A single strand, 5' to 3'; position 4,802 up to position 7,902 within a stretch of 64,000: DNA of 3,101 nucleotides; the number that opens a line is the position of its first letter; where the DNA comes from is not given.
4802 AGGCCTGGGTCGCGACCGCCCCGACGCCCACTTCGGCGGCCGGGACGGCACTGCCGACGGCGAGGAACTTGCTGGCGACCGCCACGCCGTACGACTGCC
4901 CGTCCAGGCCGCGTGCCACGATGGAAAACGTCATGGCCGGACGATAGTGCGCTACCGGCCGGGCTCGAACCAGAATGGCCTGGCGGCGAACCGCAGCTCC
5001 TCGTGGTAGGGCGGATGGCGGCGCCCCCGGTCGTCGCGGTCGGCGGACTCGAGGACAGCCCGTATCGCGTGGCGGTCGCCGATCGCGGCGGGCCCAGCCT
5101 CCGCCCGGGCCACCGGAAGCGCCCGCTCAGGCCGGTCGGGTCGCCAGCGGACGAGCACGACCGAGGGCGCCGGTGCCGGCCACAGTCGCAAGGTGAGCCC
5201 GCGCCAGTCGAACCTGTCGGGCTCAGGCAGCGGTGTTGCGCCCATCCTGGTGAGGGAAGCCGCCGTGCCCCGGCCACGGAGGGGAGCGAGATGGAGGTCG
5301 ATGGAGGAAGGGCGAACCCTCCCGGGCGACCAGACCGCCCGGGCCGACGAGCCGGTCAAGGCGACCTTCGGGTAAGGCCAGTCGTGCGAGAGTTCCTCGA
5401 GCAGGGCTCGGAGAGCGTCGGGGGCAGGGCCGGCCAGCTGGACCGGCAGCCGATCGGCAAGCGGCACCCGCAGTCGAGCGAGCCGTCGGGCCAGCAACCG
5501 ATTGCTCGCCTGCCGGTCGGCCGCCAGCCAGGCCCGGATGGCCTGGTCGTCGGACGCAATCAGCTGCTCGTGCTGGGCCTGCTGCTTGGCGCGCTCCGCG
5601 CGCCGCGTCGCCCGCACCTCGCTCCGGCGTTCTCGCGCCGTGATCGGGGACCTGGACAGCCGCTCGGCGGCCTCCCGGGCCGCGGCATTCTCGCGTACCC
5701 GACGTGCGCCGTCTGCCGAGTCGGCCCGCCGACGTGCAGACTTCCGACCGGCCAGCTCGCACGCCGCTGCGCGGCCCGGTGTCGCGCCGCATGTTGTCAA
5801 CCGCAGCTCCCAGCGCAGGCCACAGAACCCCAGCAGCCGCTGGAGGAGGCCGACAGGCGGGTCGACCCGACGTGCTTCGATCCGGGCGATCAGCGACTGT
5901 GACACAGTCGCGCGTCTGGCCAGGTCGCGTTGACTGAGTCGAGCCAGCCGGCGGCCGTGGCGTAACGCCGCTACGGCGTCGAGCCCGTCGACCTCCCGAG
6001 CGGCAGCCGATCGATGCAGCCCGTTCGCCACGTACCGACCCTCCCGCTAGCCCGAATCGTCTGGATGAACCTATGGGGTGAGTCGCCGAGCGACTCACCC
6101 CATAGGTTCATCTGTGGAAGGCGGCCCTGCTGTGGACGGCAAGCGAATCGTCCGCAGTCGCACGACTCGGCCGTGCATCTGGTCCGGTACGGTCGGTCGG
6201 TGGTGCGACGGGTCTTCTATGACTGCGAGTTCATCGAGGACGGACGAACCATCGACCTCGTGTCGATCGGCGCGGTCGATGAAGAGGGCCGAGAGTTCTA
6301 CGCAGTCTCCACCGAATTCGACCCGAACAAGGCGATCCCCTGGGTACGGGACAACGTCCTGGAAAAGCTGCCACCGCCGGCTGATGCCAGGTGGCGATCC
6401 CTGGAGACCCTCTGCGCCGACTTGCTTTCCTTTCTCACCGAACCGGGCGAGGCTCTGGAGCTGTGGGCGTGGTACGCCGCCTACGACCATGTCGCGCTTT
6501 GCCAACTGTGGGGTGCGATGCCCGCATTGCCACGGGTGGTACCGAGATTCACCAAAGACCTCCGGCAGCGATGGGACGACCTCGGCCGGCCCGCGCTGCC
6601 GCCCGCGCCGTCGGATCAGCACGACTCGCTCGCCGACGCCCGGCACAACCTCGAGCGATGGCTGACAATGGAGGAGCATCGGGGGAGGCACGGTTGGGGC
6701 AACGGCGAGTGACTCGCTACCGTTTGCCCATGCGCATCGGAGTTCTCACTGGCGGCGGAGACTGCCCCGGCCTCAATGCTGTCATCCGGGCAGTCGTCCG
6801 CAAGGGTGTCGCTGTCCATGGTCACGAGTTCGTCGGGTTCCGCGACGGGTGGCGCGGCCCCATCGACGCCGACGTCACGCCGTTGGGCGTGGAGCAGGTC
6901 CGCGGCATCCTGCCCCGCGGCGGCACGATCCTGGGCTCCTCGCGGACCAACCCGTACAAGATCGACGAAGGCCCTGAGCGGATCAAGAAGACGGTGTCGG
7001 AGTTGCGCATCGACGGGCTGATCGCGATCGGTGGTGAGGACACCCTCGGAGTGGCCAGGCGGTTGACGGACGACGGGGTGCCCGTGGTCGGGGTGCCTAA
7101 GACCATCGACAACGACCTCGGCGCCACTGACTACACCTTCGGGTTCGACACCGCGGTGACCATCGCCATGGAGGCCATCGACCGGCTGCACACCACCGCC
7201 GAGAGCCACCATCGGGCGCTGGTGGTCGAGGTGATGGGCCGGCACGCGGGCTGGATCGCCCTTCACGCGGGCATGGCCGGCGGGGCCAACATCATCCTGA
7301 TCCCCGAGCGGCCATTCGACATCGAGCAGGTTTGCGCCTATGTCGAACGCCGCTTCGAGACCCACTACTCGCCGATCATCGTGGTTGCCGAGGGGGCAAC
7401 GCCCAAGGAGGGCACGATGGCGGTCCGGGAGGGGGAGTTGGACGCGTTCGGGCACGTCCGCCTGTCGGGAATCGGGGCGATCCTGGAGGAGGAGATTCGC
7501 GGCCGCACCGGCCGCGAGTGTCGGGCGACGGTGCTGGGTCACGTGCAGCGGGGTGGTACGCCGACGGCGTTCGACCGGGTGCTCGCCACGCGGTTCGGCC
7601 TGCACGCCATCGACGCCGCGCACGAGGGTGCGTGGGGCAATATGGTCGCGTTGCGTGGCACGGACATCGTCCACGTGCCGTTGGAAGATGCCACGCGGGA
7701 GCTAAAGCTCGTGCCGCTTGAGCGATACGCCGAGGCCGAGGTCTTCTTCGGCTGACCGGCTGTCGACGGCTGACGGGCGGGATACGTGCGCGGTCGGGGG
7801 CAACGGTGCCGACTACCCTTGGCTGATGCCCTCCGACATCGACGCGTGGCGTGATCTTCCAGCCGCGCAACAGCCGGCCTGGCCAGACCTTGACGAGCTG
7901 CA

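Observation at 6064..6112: Perfect 23-bp palindrome in a divergent promoter region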

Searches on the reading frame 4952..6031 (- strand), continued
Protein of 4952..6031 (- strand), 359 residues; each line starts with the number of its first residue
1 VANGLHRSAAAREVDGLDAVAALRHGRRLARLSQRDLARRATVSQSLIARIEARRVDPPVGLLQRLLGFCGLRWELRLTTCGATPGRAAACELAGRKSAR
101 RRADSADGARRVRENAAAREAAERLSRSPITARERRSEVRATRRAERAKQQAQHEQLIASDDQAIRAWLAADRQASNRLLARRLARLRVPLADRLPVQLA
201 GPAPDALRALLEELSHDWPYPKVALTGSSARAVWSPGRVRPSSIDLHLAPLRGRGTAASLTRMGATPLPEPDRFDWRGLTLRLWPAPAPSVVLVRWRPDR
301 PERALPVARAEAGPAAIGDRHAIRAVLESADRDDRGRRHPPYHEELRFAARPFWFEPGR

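Call 65: search_protein_families(library=pfam, proteins=[L016:1598-2893:-, L097:2-565:-, L004:5199-6059:+, L097:1956-2600:+], max_evalue=0.01)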
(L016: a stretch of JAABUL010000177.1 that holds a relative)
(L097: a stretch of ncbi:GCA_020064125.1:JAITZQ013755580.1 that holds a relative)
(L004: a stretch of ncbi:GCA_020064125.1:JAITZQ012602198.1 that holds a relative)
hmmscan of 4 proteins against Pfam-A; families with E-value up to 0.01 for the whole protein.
L016:1598-2893:- (431 aa): 3 families
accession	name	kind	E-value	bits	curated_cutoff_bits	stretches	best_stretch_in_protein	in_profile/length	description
PF00291.31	PALP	-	1.5e-82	277.7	35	1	50-333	6-295/295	Pyridoxal-phosphate dependent enzyme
PF01842.31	ACT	-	1.9e-07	31.2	27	1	358-418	3-61/66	ACT domain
PF13291.12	ACT_4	-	0.0018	19.4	27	1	358-423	9-71/80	ACT domain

L097:2-565:- (188 aa): 3 families
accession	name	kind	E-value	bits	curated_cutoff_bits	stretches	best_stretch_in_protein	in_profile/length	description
PF00480.26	ROK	-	1.1e-37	130.6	22.9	1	7-188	2-176/294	ROK family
PF01869.26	BcrAD_BadFG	-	0.00014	21.9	31.5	1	7-74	1-68/271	BadF/BadG/BcrA/BcrD ATPase family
PF00370.27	FGGY_N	-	0.00023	21.3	28.8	1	6-73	2-75/245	FGGY family of carbohydrate kinases, N-terminal domain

L004:5199-6059:+ (287 aa): 1 family
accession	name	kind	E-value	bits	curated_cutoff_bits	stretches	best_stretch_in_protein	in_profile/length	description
PF00370.27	FGGY_N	-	2.6e-61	207.8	28.8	1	3-245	2-245/245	FGGY family of carbohydrate kinases, N-terminal domain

L097:1956-2600:+ (215 aa): 4 families
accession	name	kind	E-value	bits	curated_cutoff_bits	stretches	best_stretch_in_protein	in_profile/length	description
PF01078.27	Mg_chelatase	-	2.7e-05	24.1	20.3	0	58-89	18-49/207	Magnesium chelatase, subunit ChlI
PF00158.32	Sigma54_activat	-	0.00013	22.1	20.2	1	167-207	84-124/168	Sigma-54 interaction domain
PF07728.20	AAA_5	-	0.00014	22.3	22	0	64-88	1-25/139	AAA domain (dynein-related subfamily)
PF13191.12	AAA_16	-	0.0012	19.9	32.6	1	63-128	25-97/167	AAA ATPase domain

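Call 73: search_protein_families(library=padloc, proteins=[window:4952-6031:-], max_evalue=0.01)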
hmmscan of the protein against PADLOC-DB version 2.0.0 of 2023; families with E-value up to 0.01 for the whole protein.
window:4952-6031:- (359 aa): 1 family
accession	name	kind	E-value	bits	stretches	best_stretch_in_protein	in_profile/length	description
PDLC02926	HTH_VI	-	8.2e-06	24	1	22-66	5-49/92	-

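Call 76: find_related_loci(query=A1, collection=viral_contigs, flank=2000)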
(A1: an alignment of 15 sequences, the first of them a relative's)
Query A1 (359 aa) in viral_contigs; peptide patterns used: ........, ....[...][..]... (x = any residue, [..] = any of these).
32 stretches matched a pattern; 1 encode a relative of the query (tblastn E <= 1e-3); 1 distinct loci.
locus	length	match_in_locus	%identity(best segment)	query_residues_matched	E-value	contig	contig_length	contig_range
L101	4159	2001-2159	36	23-75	2e-5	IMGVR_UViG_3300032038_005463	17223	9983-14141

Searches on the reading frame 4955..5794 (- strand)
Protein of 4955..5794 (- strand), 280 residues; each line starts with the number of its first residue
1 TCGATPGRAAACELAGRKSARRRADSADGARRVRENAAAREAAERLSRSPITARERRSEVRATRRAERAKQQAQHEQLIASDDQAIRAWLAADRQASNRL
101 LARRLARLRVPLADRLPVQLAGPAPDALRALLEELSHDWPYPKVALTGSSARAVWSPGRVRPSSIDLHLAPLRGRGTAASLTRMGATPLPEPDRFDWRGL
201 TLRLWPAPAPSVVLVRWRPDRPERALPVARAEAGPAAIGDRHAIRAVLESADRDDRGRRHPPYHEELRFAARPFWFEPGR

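Call 72: search_protein_representatives(protein=window:4955-5794:-)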
Query: 280 residues. Proteins with E-value up to 0.001 (for the whole library): 9; up to 1e-10: 8; up to 1e-30: 7. The best 9 are listed.
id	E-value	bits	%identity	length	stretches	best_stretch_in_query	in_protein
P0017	4.9e-64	233.1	52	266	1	17-279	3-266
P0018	3.0e-63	230.5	61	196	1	85-279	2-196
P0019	9.0e-55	202.7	53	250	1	44-280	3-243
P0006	1.4e-48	182.5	46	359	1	3-276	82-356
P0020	1.3e-47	179.2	44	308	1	3-279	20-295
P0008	1.4e-42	162.7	45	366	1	4-276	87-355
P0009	3.0e-38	148.6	49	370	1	3-275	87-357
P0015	4.4e-21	92.2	51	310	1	18-164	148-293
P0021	1.7e-04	37.9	42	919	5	130-157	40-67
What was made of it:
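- Tried and rejected: An exhaustive phmmer search gave 9 representatives, all from the same family (call 72).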

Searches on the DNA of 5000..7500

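Call 6: search_rna_families(source=window, start=5000, end=7500, threshold=evalue, max_evalue=1)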
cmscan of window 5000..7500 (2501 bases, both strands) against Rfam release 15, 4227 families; matches with E-value up to 1: 2.
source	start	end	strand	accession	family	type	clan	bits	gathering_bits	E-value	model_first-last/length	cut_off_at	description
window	6059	6119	+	RF04302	mir-506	Gene; miRNA;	CL00140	22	84.5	0.22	1-81/81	no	mir-506 microRNA precursor family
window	6064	6112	-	RF04132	mir-4436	Gene; miRNA;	-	19.5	74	0.97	1-85/85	no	mir-4436 microRNA precursor family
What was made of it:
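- On Known structured RNA family (Rfam) or cis-regulatory leader of RNase AS: Only two sub-threshold miRNA-model hits (22 and 19.5 bits against gathering scores of 84.5 and 74, call 6).
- No Rfam family matches; the best hits are miRNA models at E 0.2-1, far below their gathering scores (call 6).
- Tried and rejected: Rfam: A permissive-threshold scan of 5000-7500 gave only two chance-level miRNA-model hits on the hairpin (call 6).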

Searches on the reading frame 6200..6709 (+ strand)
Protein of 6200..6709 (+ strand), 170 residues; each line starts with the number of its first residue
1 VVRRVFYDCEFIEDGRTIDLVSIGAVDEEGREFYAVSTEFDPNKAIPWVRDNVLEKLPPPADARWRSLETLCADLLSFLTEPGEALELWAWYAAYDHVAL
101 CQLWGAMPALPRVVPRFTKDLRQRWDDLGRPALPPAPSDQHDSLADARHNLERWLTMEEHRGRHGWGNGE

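Call 12: search_protein_families(library=pfam, proteins=[window:6200-6709:+], max_evalue=0.01)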
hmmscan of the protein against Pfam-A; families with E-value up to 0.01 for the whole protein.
window:6200-6709:+ (170 aa): 1 family
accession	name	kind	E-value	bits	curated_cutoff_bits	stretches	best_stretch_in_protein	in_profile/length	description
PF16473.11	Rv2179c-like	-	1.6e-12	48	27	1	4-154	2-173/177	3'-5' exoribonuclease Rv2179c-like domain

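Call 13: search_protein_families(library=ncbifam, proteins=[window:6200-6709:+], max_evalue=0.01)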
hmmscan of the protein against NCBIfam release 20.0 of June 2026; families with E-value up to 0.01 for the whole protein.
window:6200-6709:+ (170 aa): 1 family
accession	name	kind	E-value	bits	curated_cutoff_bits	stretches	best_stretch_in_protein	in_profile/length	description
NF033638.1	RNase_AS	equivalog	1.9e-74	249.2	200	1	6-156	2-154/155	polyadenylate-specific 3'-exoribonuclease AS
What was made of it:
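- Checked: The + strand ORF matches Rv2179c-like and the NCBIfam equivalog RNase AS at 249 bits against a cut-off of 200 (calls 12, 13).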

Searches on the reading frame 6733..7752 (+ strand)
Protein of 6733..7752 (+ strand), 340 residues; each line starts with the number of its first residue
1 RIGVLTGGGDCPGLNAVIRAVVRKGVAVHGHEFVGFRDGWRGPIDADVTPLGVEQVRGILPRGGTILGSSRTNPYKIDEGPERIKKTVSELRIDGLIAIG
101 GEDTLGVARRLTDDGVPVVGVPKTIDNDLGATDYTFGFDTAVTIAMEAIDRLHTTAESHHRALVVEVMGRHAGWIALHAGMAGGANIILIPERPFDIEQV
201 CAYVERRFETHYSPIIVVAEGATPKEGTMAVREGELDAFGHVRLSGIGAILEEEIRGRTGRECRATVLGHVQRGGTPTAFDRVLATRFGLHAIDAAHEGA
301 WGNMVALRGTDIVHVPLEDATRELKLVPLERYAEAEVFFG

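Call 12: search_protein_families(library=pfam, proteins=[window:6733-7752:+], max_evalue=0.01)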
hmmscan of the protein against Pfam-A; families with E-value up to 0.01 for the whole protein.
window:6733-7752:+ (340 aa): 1 family
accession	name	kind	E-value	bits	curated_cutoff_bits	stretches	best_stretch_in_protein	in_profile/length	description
PF00365.25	PFK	-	5.9e-108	360.9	30.9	1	1-295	1-276/277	Phosphofructokinase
